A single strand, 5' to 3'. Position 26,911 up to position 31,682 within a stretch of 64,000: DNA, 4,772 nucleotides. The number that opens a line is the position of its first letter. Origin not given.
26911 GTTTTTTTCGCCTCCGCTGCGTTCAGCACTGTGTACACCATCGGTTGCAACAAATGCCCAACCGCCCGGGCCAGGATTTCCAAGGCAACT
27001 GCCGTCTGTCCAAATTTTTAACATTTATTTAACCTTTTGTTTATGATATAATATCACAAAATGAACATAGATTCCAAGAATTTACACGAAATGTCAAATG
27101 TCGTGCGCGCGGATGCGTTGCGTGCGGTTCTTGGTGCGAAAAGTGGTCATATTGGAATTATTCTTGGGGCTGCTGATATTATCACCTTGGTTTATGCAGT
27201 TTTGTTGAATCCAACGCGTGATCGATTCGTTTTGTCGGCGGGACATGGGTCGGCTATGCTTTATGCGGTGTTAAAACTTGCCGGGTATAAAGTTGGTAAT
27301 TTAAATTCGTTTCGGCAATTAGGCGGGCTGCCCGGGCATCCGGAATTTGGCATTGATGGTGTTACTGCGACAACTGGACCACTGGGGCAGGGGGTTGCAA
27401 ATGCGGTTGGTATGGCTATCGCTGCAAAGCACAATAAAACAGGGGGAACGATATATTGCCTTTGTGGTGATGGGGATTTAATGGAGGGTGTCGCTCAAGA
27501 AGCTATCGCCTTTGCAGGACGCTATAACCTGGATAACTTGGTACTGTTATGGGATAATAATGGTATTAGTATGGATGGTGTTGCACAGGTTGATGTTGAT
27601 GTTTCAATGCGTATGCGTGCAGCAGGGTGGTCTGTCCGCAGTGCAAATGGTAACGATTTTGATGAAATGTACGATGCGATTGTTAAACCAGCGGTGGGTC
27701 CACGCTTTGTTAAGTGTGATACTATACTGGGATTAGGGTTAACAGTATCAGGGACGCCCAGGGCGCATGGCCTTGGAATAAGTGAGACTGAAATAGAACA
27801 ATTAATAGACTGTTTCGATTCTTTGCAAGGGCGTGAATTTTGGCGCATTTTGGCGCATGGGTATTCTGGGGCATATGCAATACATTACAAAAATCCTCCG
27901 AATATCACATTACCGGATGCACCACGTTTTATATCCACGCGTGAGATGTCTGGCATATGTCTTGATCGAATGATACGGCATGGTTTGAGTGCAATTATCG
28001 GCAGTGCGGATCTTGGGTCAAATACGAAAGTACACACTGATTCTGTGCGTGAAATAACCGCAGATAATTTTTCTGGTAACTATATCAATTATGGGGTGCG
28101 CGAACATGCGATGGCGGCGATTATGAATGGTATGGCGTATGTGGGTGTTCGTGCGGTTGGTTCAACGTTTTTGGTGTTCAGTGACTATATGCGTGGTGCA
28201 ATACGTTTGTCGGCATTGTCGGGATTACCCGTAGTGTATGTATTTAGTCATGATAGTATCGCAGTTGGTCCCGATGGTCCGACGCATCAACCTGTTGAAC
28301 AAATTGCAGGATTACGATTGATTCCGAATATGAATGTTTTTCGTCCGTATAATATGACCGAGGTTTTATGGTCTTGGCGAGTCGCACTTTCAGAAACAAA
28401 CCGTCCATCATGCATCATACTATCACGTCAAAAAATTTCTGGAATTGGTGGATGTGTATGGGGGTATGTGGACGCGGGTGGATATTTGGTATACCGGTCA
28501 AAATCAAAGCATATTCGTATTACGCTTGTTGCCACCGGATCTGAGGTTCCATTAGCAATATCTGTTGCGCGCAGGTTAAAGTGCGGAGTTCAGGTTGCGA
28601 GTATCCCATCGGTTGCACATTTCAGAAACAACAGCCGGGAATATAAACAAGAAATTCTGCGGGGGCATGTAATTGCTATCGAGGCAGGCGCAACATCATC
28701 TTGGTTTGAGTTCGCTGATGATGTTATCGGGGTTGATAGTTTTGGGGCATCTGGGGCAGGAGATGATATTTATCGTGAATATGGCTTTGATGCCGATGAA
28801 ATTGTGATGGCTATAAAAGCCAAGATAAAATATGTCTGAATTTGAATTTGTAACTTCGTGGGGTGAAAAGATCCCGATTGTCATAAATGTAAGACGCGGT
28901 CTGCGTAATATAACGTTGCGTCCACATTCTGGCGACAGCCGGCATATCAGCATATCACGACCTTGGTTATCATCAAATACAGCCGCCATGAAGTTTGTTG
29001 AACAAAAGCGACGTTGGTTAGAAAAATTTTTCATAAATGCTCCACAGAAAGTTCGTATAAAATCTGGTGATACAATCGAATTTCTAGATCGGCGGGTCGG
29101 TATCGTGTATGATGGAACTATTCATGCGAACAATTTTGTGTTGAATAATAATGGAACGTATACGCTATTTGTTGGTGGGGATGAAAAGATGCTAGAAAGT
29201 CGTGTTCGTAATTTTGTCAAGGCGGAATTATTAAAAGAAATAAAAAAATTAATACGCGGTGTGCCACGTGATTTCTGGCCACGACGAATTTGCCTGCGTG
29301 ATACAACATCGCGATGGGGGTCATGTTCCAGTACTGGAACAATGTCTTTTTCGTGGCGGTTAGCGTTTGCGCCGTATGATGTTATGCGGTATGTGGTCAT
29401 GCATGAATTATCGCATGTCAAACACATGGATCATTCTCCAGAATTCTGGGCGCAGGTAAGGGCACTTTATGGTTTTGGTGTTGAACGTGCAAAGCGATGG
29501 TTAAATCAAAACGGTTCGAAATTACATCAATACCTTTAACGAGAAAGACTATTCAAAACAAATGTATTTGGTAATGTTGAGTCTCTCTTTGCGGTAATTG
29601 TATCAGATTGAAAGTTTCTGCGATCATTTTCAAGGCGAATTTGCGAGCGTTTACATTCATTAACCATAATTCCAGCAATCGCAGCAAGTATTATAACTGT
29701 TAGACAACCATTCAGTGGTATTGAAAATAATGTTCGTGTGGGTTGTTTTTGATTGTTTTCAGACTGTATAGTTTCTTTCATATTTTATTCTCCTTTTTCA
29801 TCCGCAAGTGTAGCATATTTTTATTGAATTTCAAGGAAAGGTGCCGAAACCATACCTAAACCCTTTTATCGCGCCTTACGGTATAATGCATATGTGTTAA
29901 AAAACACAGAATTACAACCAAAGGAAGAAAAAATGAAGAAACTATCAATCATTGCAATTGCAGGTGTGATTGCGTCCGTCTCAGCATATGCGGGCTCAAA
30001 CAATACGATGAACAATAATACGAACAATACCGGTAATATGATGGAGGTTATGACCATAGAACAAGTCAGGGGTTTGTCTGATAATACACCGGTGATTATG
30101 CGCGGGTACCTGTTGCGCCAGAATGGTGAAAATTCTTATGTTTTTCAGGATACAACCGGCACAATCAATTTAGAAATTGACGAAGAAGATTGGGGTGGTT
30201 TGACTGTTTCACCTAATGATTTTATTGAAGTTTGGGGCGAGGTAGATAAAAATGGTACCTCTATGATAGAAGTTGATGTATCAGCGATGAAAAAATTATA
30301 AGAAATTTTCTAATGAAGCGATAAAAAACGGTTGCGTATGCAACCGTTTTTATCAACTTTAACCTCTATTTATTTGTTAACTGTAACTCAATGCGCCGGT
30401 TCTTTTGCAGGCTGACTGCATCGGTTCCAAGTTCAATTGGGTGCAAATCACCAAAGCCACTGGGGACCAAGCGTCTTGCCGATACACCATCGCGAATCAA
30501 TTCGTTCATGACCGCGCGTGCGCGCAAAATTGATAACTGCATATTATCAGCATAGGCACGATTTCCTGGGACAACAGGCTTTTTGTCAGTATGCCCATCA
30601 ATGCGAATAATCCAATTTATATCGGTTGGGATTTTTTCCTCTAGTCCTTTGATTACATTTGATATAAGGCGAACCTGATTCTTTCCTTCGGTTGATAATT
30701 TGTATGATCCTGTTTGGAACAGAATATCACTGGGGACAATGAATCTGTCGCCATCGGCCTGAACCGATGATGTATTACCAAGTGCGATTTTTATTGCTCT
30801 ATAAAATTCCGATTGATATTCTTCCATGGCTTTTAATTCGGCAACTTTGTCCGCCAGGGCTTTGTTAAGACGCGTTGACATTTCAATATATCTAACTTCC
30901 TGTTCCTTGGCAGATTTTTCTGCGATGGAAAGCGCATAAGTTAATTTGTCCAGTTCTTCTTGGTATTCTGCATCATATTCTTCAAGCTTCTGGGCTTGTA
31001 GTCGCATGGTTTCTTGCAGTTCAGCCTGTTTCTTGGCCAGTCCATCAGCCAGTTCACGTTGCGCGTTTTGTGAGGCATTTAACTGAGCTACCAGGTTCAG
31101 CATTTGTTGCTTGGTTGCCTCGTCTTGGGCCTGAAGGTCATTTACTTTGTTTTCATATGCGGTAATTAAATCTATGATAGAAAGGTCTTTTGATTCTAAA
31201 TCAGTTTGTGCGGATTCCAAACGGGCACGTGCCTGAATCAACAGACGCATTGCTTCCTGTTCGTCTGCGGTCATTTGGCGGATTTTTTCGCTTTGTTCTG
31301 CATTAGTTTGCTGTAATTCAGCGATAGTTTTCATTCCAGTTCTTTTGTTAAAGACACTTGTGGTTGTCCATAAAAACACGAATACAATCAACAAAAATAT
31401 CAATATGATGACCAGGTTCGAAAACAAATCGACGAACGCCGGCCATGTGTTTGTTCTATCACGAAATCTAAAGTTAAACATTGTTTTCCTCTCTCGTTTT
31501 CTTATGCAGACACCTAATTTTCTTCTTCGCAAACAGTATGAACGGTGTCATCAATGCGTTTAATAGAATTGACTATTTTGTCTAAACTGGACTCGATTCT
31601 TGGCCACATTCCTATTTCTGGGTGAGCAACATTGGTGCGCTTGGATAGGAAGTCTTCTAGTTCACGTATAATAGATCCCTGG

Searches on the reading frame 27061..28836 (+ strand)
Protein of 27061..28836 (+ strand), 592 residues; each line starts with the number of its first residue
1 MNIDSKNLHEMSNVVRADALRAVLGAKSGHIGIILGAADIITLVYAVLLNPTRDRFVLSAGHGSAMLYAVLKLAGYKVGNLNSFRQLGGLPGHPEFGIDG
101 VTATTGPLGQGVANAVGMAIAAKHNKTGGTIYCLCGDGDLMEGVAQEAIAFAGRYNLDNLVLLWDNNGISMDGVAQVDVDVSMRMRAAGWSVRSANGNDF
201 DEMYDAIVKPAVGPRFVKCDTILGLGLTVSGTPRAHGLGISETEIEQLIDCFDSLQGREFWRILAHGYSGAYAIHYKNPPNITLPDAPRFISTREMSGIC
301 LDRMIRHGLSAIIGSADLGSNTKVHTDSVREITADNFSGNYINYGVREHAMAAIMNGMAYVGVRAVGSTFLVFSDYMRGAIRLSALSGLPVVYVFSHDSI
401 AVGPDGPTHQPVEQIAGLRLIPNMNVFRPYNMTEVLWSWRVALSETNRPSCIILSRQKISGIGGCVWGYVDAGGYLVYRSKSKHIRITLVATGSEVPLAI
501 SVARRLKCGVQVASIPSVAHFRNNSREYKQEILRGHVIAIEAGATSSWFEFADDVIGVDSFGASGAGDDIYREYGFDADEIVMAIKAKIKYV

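Call 66: search_protein_families(library=pfam, proteins=[window:27061-28836:+], max_evalue=0.001)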
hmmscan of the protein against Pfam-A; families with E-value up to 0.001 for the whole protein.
window:27061-28836:+ (592 aa): 6 families
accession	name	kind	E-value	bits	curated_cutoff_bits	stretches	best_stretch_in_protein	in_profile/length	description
PF00456.26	Transketolase_N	-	3.3e-59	201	22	1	10-248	4-271/334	Transketolase, thiamine diphosphate binding domain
PF02779.29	Transket_pyr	-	2e-44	151.8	27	1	291-459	3-172/174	Transketolase, pyrimidine binding domain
PF22613.1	Transketolase_C_1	-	4.4e-24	85.3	27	1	473-577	1-113/113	Transketolase-like TK C-terminal domain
PF13292.11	DXP_synthase_N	-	6e-14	52.4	21.2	1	2-168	12-173/274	1-deoxy-D-xylulose-5-phosphate synthase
PF02775.26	TPP_enzyme_C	-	1.5e-07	31.8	21.9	1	104-175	26-91/151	Thiamine pyrophosphate enzyme, C-terminal TPP binding domain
PF00676.26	E1_dh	-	1.3e-06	28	22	1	100-206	95-203/300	Dehydrogenase E1 component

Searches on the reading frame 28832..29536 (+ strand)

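Call 66: search_protein_families(library=pfam, proteins=[window:28832-29536:+], max_evalue=0.001)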
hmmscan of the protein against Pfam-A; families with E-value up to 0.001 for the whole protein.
window:28832-29536:+ (235 aa): 2 families
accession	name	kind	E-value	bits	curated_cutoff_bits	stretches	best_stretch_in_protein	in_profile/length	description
PF01863.23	YgjP-like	-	2.6e-35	122.8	26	1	25-227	1-207/207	YgjP-like, metallopeptidase domain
PF08325.16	WLM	-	0.00061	20.4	26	1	178-212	76-110/190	WLM domain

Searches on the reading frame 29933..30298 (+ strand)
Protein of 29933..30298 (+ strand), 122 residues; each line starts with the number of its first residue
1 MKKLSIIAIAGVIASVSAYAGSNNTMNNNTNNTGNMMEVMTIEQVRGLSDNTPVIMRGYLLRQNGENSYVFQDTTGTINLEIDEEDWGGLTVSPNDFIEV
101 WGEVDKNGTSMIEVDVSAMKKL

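Call 66: search_protein_families(library=pfam, proteins=[window:29933-30298:+], max_evalue=0.001)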
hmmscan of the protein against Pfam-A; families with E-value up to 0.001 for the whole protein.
window:29933-30298:+ (122 aa): 1 family
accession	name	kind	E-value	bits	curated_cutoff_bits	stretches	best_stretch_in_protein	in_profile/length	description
PF04076.19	BOF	-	5.9e-23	81.4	25.8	1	19-121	2-103/103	Bacterial OB fold (BOF) protein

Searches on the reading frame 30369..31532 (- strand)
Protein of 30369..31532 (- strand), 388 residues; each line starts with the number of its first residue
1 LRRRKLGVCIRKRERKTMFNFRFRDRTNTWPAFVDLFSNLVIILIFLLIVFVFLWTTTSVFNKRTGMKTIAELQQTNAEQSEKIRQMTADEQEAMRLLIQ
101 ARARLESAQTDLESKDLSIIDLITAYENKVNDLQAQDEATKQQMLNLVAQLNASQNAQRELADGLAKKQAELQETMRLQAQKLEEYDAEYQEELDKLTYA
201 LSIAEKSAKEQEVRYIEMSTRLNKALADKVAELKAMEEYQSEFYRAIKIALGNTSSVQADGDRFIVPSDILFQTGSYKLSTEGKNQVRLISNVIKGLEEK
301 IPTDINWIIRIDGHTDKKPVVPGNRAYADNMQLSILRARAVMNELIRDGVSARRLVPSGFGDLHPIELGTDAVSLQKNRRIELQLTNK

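Call 92: search_protein_families(library=pfam, proteins=[window:30369-31532:-], max_evalue=0.001)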
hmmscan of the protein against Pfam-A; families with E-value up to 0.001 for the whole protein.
window:30369-31532:- (388 aa): 1 family
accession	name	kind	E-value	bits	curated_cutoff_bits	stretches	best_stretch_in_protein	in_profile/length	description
PF00691.25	OmpA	-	6.6e-15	55.7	27.2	1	271-379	1-98/98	OmpA family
